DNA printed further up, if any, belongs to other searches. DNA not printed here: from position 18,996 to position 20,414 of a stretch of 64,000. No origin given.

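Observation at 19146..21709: Three-gene head-group activation module: GT2, LicC-like nucleotidyltransferase and a uridine-kinase-like kinase fused to a HAD domain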

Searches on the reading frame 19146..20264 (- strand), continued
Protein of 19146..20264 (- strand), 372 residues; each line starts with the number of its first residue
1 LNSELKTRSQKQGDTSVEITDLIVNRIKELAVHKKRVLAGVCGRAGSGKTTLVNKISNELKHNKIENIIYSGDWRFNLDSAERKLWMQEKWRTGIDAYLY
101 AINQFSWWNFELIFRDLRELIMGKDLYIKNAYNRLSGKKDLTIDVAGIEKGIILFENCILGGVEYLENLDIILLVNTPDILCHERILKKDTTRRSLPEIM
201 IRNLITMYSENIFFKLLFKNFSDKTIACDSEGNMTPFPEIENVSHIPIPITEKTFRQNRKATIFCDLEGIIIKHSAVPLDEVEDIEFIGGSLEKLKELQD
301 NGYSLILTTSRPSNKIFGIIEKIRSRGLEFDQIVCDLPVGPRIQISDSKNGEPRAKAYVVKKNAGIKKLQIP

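Call 24: find_encoding_contigs(protein=P0057, flank=10000, max_places=1)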
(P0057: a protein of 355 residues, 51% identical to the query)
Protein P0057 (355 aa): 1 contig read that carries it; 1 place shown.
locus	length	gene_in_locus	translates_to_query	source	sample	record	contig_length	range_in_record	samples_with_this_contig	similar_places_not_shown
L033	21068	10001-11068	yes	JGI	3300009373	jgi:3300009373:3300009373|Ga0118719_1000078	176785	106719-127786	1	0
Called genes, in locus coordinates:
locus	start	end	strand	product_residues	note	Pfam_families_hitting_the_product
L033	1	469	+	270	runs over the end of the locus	PF03721:UDPG_MGDP_dh_N, PF00984:UDPG_MGDP_dh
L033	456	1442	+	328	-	PF01073:3Beta_HSD, PF01370:Epimerase, PF02719:Polysacc_synt_2, PF04321:RmlD_sub_bind, PF05368:NmrA, PF07993:NAD_binding_4, PF16363:GDP_Man_Dehyd, PF13460:NAD_binding_10, +1 more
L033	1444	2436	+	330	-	PF04055:Radical_SAM, PF13186:SPASM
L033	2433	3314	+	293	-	PF00793:DAHP_synth_1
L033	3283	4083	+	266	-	PF00459:Inositol_P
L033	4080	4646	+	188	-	PF01583:APS_kinase, PF03266:NTPase_1 (faint), PF08433:KTI12, PF13207:AAA_17 (weak), PF13238:AAA_18 (weak), PF13671:AAA_33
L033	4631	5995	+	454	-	PF00535:Glycos_transf_2, PF13641:Glyco_tranf_2_3 (weak), PF02348:CTP_transf_3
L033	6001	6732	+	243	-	PF02348:CTP_transf_3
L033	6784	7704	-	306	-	PF00892:EamA (faint)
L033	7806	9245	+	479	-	PF02310:B12-binding, PF04055:Radical_SAM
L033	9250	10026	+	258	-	-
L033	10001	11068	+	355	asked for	PF00485:PRK, PF08282:Hydrolase_3 (weak)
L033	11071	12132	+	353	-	-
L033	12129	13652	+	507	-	PF02310:B12-binding, PF04055:Radical_SAM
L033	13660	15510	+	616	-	PF13522:GATase_6, PF13537:GATase_7, PF00733:Asn_synthase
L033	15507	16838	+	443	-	-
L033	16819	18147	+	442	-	PF00884:Sulfatase, PF01663:Phosphodiest (weak), PF16347:SGSH_C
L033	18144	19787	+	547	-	PF13714:PEP_mutase, PF12804:NTP_transf_3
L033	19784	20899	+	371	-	PF02776:TPP_enzyme_N, PF02775:TPP_enzyme_C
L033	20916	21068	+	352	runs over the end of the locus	PF00465:Fe-ADH, PF13685:Fe-ADH_2, PF25137:ADH_Fe_C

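Call 29: search_protein_families(library=ncbifam, proteins=[L030:8158-9195:+, L031:12744-13850:+, L031:13913-15196:+, L032:11188-12606:+, L001:9088-10344:+, L030:11408-12871:+, L031:11068-12651:+, L031:4978-5982:+, L031:6133-7035:+], max_evalue=0.001)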
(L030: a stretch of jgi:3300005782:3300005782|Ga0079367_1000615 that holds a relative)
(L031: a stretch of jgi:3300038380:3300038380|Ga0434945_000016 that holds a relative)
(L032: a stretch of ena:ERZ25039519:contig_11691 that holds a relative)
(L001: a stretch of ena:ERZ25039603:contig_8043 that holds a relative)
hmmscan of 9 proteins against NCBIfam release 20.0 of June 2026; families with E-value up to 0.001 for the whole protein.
L030:8158-9195:+ (345 aa): 15 families
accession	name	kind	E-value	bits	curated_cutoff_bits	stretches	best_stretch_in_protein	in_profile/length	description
TIGR01179.1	galE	equivalog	1.9e-31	109.2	262.3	2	160-329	127-309/332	UDP-glucose 4-epimerase GalE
TIGR01181.1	dTDP_gluc_dehyt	equivalog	1.8e-28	99.6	365.1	1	4-338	2-305/321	dTDP-glucose 4,6-dehydratase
TIGR04180.1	EDH_00030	hypoth_equivalog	4.7e-24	85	475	2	159-327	126-292/297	NAD-dependent 4,6-dehydratase LegB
TIGR02197.1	heptose_epim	equivalog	8e-24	84.4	274.6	2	173-342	133-311/316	ADP-glyceromanno-heptose 6-epimerase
NF011728.1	PRK15181.1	equivalog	6.6e-22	78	760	1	174-339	161-332/348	Vi polysaccharide biosynthesis UDP-N-acetylglucosaminuronic acid C-4 epimerase TviC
NF007490.0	PRK10084.1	subfamily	4.7e-17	62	649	1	4-295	3-278/361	dTDP-glucose 4,6-dehydratase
NF007582.0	PRK10217.1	equivalog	2.7e-15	56.3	698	2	167-295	149-271/355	dTDP-glucose 4,6-dehydratase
NF008360.0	PRK11150.1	equivalog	1.4e-12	47.5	452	1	173-341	135-303/310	ADP-glyceromanno-heptose 6-epimerase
NF007956.0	PRK10675.1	subfamily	4.8e-12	45.7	394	1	3-129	2-130/338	UDP-glucose 4-epimerase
NF047922.1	GDPFucSynFcl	equivalog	2.7e-09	36.9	500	1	178-339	134-296/308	GDP-L-fucose synthase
NF041015.1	UDPsulfquin_syn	equivalog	4.1e-06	26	575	1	27-255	46-271/384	UDP-sulfoquinovose synthase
TIGR03589.1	PseB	equivalog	2.6e-05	23.3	407.75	0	158-298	115-248/324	UDP-N-acetylglucosamine 4,6-dehydratase (inverting)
NF043036.1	ErythonDh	equivalog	3.3e-05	23.3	325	1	3-136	2-138/321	D-erythronate dehydrogenase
NF042423.1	oxyalk_red_Shew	equivalog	7.6e-05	21.9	580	0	173-215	140-181/331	2-alkyl-3-oxoalkanoate reductase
NF004910.0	PRK06266.1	equivalog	9.3e-05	21.7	180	1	130-175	123-165/185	transcription initiation factor E subunit alpha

L031:12744-13850:+ (368 aa): 0 families

L031:13913-15196:+ (427 aa): 0 families

L032:11188-12606:+ (472 aa): 0 families

L001:9088-10344:+ (418 aa): 0 families

L030:11408-12871:+ (487 aa): 2 families
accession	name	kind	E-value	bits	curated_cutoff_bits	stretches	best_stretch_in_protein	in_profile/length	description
TIGR03663.1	TIGR03663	subfamily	4.4e-05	22.7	126.25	1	72-205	62-189/435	flippase activity-associated protein Agl23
NF047440.1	LA3751_2_3_fam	subfamily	0.00011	21.2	200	1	68-231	84-242/460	LA_3751/LA_3752 family putative glycosyltransferase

L031:11068-12651:+ (527 aa): 19 families
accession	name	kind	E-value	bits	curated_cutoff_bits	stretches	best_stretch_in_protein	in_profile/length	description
TIGR02026.1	BchE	equivalog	3.6e-23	82.2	481.35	1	10-386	2-366/497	magnesium-protoporphyrin IX monomethyl ester anaerobic oxidative cyclase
NF050148.1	rSAM_ApyD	equivalog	9.5e-21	73.8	750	1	27-381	22-362/645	RiPP biosynthesis radical SAM protein ApyD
TIGR03471.1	HpnJ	equivalog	1.2e-18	67.3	577.6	1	83-410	79-386/472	hopanoid biosynthesis associated radical SAM protein HpnJ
TIGR04479.1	bcpD_PhpK_rSAM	subfamily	2.4e-18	65.8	600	1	31-380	73-404/504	PhpK family radical SAM P-methyltransferase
TIGR04072.2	rSAM_ladder_B12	equivalog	9.2e-17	60.8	360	1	30-376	18-340/443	lipid biosynthesis B12-binding/radical SAM protein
NF038361.1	rSAM_Sden_1168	equivalog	5e-16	58.4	575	1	6-409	62-471/560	Sden_1168 family B12-binding radical SAM P-methyltransferase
TIGR04295.1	B12_rSAM_oligo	hypoth_equivalog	1.7e-15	56.6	400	1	102-412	102-385/422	TIGR04295 family B12-binding domain-containing radical SAM protein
TIGR04013.1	B12_SAM_MJ_1487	hypoth_equivalog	6.6e-15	54.8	251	1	59-407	29-353/382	TIGR04013 family B12-binding domain/radical SAM domain-containing protein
TIGR04385.1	B12_rSAM_cofa1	equivalog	2.1e-14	53.6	450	1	10-371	2-350/438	B12 lower ligand biosynthesis radical SAM protein BzaD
TIGR04367.1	HpnR_B12_rSAM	equivalog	4.4e-14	51.9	650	1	10-364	3-332/490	hopanoid C-3 methylase HpnR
NF033070.1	rSAM_AprD4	equivalog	1.1e-13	51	500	1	25-346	37-327/456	AprD4 family radical SAM diol-dehydratase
NF040542.1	rSAM_RCCLKC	equivalog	1.9e-12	47.1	450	1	68-376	44-341/423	arsinothricin biosynthesis radical SAM protein ArsL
NF045585.1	rSAM_slr0320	equivalog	1.3e-11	43.7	775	1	94-364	131-386/511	photosystem II high light acclimation radical SAM protein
TIGR04014.1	B12_SAM_MJ_0865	equivalog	2.7e-10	39.6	360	1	209-380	163-331/434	methyl-coenzyme M reductase glutamine C-methyltransferase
TIGR03975.1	rSAM_ocin_1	subfamily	9.1e-08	31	281.85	1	64-342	120-387/606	RiPP maturation radical SAM C-methyltransferase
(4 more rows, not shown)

L031:4978-5982:+ (334 aa): 56 families (the best 25 are shown)
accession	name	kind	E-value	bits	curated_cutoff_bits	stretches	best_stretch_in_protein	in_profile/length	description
TIGR04317.1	W_rSAM_matur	equivalog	5.3e-36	124.5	380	1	52-232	7-184/349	tungsten cofactor oxidoreductase radical SAM maturase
TIGR04321.1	spiroSPASM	subfamily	5.1e-33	114.5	250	1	39-319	221-502/510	spiro-SPASM protein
TIGR04311.1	rSAM_Geo_metal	subfamily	1.3e-24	87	400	1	47-213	1-167/423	radical SAM/SPASM family putative metalloenzyme maturase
TIGR02668.1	moaA_archaeal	equivalog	3e-23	82.3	325.25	1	51-221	12-174/303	GTP 3',8-cyclase MoaA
NF001199.0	PRK00164.2-1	equivalog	1e-20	74.1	231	1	52-215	15-170/308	GTP 3',8-cyclase MoaA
NF033640.1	N_Twi_rSAM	subfamily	3.8e-19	69.1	170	2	253-325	4-75/398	twitch domain-containing radical SAM protein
TIGR03962.1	mycofact_rSAM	equivalog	4.7e-19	68.7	265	1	45-240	8-193/339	mycofactocin radical SAM maturase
TIGR02666.1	moaA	equivalog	2.9e-17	62.6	284.05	1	54-238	15-198/336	GTP 3',8-cyclase MoaA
NF045646.2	rSAM_Se_TrsS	equivalog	2.3e-15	56.1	490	1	51-177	88-214/441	radical SAM (seleno)protein TrsS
NF050035.1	rSAM_WgK_link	exception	2.9e-15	56.1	650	1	47-216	7-164/367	radical SAM/SPASM peptide maturase WgkB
TIGR04303.1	GeoRSP_rSAM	equivalog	3.3e-15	56.5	400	1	46-186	2-137/325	GeoRSP system radical SAM/SPASM protein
TIGR04546.1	rSAM_ahbC_deAc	equivalog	1.3e-14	53.8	650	1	53-185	43-172/390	12,18-didecarboxysiroheme deacetylase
TIGR04250.1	SCM_rSAM_ScmE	equivalog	4.5e-14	52.1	400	1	48-231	2-173/358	SynChlorMet cassette radical SAM/SPASM protein ScmE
TIGR04545.1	rSAM_ahbD_hemeb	equivalog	7e-14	52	500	1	53-186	4-135/339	heme b synthase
TIGR04055.1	rSAM_NirJ2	equivalog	1.2e-13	51.3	500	1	56-184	7-132/326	putative heme d1 biosynthesis radical SAM protein NirJ2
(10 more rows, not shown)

L031:6133-7035:+ (300 aa): 10 families
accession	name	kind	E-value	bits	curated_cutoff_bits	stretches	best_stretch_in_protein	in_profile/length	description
NF006421.0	PRK08673.1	subfamily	2e-86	290.3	335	1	39-299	80-337/338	3-deoxy-7-phosphoheptulonate synthase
NF009239.0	PRK12595.1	equivalog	1.9e-81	273.8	279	1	39-294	106-356/360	bifunctional 3-deoxy-7-phosphoheptulonate synthase/chorismate mutase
TIGR01361.1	DAHP_synth_Bsub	equivalog_domain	1.8e-78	263.5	267.75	1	46-290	18-259/260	3-deoxy-7-phosphoheptulonate synthase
NF009933.0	PRK13396.1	subfamily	1.5e-67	228.1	486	1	50-297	98-343/352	3-deoxy-7-phosphoheptulonate synthase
NF041229.1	BagF_FevY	exception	2.5e-54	184.7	700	1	55-288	92-322/340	phospho-2-dehydro-3-deoxyheptonate aldolase BagF/FevY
NF003543.0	PRK05198.1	equivalog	5.8e-30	104.2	242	1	50-295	14-271/273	3-deoxy-8-phosphooctulonate synthase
TIGR01362.1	KDO8P_synth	equivalog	2.1e-29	102.5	314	1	53-295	2-256/258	3-deoxy-8-phosphooctulonate synthase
NF009109.0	PRK12457.1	equivalog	9.3e-18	64.5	457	1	103-295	73-272/281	3-deoxy-8-phosphooctulonate synthase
TIGR03586.1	PseI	equivalog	3.8e-05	23.1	340.25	1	137-298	111-260/327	pseudaminic acid synthase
TIGR02320.1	PEP_mutase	equivalog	0.00092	18.3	319.55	0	209-293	61-145/284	phosphoenolpyruvate mutase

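Call 31: predict_structure(alignment_id=A2)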
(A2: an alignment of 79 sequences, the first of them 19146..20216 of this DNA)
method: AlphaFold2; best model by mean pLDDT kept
length: 356 residues; sequences in the alignment: 79
mean_pLDDT: 88.4   pTM: 0.72
mean pLDDT of the five models: 88.4, 87.5, 86.7, 84.6, 83.7
residues with pLDDT >= 90: 198; 70-90: 137; 50-70: 19; < 50: 2
segments of 3 or more residues with pLDDT < 50: none
pLDDT, mean of each block of 10 residues (from residue 1): 95 90 94 96 96 96 88 77 84 92 97 93 96 96 75 94 92 86 87 90 93 96 85 63 86 86 64 95 93 83 83 88 86 87 91 88
secondary structure, 60 per line:
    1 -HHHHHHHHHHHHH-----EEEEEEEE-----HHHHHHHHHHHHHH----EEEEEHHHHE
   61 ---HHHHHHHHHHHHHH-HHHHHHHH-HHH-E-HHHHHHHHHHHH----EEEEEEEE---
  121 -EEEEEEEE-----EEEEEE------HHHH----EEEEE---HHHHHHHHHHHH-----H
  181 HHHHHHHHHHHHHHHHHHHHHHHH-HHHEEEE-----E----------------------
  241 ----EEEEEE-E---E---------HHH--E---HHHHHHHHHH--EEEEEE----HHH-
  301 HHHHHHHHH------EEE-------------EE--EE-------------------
elements in order: H2-14 E20-27 H33-46 E51-55 H56-59 H64-77 H79-86 H94-105 E110-117 E122-129 E135-140 H147-150 E155-159 H163-174 H180-204 E209-212 E245-250 H275-284 E287-292 H301-309 E316-318

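Call 61: search_protein_representatives(alignment_id=A2)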
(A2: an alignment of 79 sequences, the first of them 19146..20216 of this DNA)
Query: 79 sequences, 354 profile positions. Proteins with E-value up to 0.001 (for the whole library): 1520; up to 1e-10: 443; up to 1e-30: 44. The best 150 are listed.
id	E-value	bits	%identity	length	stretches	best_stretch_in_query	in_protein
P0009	4.9e-172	588.0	-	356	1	1-353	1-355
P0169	1.7e-113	395.4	-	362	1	1-353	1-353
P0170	1.1e-102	359.9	-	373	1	16-353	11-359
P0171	2.5e-100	352.2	-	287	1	79-353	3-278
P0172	2.3e-90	319.4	-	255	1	1-235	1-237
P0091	2.0e-76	273.5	-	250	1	1-233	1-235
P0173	5.4e-74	265.5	-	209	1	1-198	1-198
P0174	1.7e-71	257.3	-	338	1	16-347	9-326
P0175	2.6e-61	223.8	-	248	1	8-240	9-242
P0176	1.9e-60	221.0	-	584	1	16-243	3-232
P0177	1.7e-59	217.8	-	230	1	13-234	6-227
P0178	4.2e-52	193.5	-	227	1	16-233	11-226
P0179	2.5e-51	191.0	-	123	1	234-354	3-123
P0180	2.0e-50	188.0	-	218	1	142-349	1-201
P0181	7.4e-48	179.6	-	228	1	16-230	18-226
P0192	1.4e-42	162.2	-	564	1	8-235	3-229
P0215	4.9e-27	111.1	-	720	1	237-353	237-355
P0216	1.0e-26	110.0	-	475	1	17-223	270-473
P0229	5.7e-24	101.0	-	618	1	1-200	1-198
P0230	9.7e-24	100.2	-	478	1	7-198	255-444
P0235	1.7e-22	96.2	-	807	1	235-353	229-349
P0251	1.6e-20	89.6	-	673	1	214-353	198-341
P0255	3.9e-20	88.4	-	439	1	19-198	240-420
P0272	4.3e-19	84.9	-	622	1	238-351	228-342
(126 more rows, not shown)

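Call 62: search_protein_families(library=pfam, proteins=[P0215, P0235, P0251, P0272, P0216, P0230, P0255, P0176, P0192, P0229], max_evalue=0.001)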
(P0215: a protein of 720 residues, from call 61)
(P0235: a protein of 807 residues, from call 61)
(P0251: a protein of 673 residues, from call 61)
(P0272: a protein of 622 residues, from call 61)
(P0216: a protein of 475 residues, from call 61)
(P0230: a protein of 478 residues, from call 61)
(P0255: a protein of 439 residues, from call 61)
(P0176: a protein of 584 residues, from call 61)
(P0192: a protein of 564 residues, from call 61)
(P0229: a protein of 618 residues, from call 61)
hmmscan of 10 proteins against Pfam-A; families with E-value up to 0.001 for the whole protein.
P0215 (720 aa): 3 families
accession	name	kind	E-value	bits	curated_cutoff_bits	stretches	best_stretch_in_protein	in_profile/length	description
PF12804.13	NTP_transf_3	-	3.4e-06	27.8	27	1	14-128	6-107/160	MobA-like NTP transferase domain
PF08282.18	Hydrolase_3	-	5.5e-05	23.5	20.9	1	245-306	1-54/255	haloacid dehalogenase-like hydrolase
PF24694.1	LNS2_PITM1-3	-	6e-05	23.5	27.7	1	246-311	2-65/124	PITM 1-3, LNS2 domain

P0235 (807 aa): 2 families
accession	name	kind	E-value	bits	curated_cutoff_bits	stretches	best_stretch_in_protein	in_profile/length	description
PF13578.12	Methyltransf_24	-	5.8e-21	75.8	26.3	1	660-773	1-105/105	Methyltransferase domain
PF01596.23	Methyltransf_3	-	1.2e-05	25.2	22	1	651-769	40-151/204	O-methyltransferase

P0251 (673 aa): 2 families
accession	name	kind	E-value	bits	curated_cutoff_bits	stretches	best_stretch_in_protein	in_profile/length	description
PF24694.1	LNS2_PITM1-3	-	0.0001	22.7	27.7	1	233-300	2-68/124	PITM 1-3, LNS2 domain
PF08282.18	Hydrolase_3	-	0.00081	19.6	20.9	1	232-290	1-52/255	haloacid dehalogenase-like hydrolase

P0272 (622 aa): 3 families
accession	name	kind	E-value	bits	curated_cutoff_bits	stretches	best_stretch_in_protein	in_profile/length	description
PF01128.25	IspD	-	6.2e-05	23.3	27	1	4-65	1-62/221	2-C-methyl-D-erythritol 4-phosphate cytidylyltransferase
PF19974.5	TCAD9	-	0.00018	21.3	40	1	481-613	283-415/429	Ternary complex associated domain 9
PF13344.12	Hydrolase_6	-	0.00086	19.7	27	0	235-299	1-56/101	Haloacid dehalogenase-like hydrolase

P0216 (475 aa): 5 families
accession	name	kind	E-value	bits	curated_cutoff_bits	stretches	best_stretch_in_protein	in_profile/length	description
PF00702.32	Hydrolase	-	4.5e-19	70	26.4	1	43-228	3-191/191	haloacid dehalogenase-like hydrolase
PF13419.12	HAD_2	-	5.1e-12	46.7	23.8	1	45-233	2-177/178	Haloacid dehalogenase-like hydrolase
PF00485.24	PRK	-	7.8e-09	36.1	22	1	274-426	2-151/196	Phosphoribulokinase / Uridine kinase family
PF13238.12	AAA_18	-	2e-08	35.2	29.4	1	276-429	3-116/128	AAA domain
PF13242.12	Hydrolase_like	-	1.2e-06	28.7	22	1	189-235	3-49/75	HAD-hyrolase-like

P0230 (478 aa): 5 families
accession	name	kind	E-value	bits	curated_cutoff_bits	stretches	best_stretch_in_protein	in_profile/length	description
PF00485.24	PRK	-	1.8e-09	38.1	22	1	269-436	1-168/196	Phosphoribulokinase / Uridine kinase family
PF00702.32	Hydrolase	-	2e-09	38.5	26.4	1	31-221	3-191/191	haloacid dehalogenase-like hydrolase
PF13242.12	Hydrolase_like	-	2.2e-09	37.5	22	1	182-239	3-60/75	HAD-hyrolase-like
PF13238.12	AAA_18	-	4e-05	24.5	29.4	1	270-418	1-112/128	AAA domain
PF13419.12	HAD_2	-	8.4e-05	23.2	23.8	1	142-227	98-178/178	Haloacid dehalogenase-like hydrolase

P0255 (439 aa): 4 families
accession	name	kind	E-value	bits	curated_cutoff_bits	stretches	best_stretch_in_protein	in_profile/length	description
PF00702.32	Hydrolase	-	6.3e-12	46.7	26.4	1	18-199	2-191/191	haloacid dehalogenase-like hydrolase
PF13242.12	Hydrolase_like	-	7.1e-11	42.3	22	1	161-216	4-59/75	HAD-hyrolase-like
PF13419.12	HAD_2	-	3.4e-05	24.5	23.8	1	111-205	88-178/178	Haloacid dehalogenase-like hydrolase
PF13238.12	AAA_18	-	0.00034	21.5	29.4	0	243-402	2-122/128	AAA domain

P0176 (584 aa): 1 family
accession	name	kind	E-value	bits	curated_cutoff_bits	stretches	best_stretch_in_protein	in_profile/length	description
PF01636.29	APH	-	6.4e-10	39.6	23.2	1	287-513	9-235/239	Phosphotransferase enzyme family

P0192 (564 aa): 1 family
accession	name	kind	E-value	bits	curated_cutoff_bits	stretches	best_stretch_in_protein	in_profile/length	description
PF01636.29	APH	-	4e-09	37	23.2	1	420-479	165-225/239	Phosphotransferase enzyme family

P0229 (618 aa): 8 families
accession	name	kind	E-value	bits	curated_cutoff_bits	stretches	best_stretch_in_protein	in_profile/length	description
PF00668.25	Condensation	-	3.6e-18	65.9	30.6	1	229-481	25-296/456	Condensation domain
PF00485.24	PRK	-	1.9e-12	47.8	22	1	18-199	1-182/196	Phosphoribulokinase / Uridine kinase family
PF13238.12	AAA_18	-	4.7e-07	30.8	29.4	1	19-176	1-118/128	AAA domain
PF05729.18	NACHT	-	0.00019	21.7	26.7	1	18-61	2-45/167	NACHT domain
PF00448.28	SRP54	-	0.00041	20.5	22.7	1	17-55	2-40/196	SRP54-type protein, GTPase domain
PF20720.3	nSTAND3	-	0.0005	20.2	27.2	1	9-45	12-46/155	Novel STAND NTPase 3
PF01583.26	APS_kinase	-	0.00064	20.2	21.1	0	17-54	3-40/152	Adenylylsulphate kinase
PF00931.28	NB-ARC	-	0.00076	19.2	23.5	0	12-41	14-43/248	NB-ARC domain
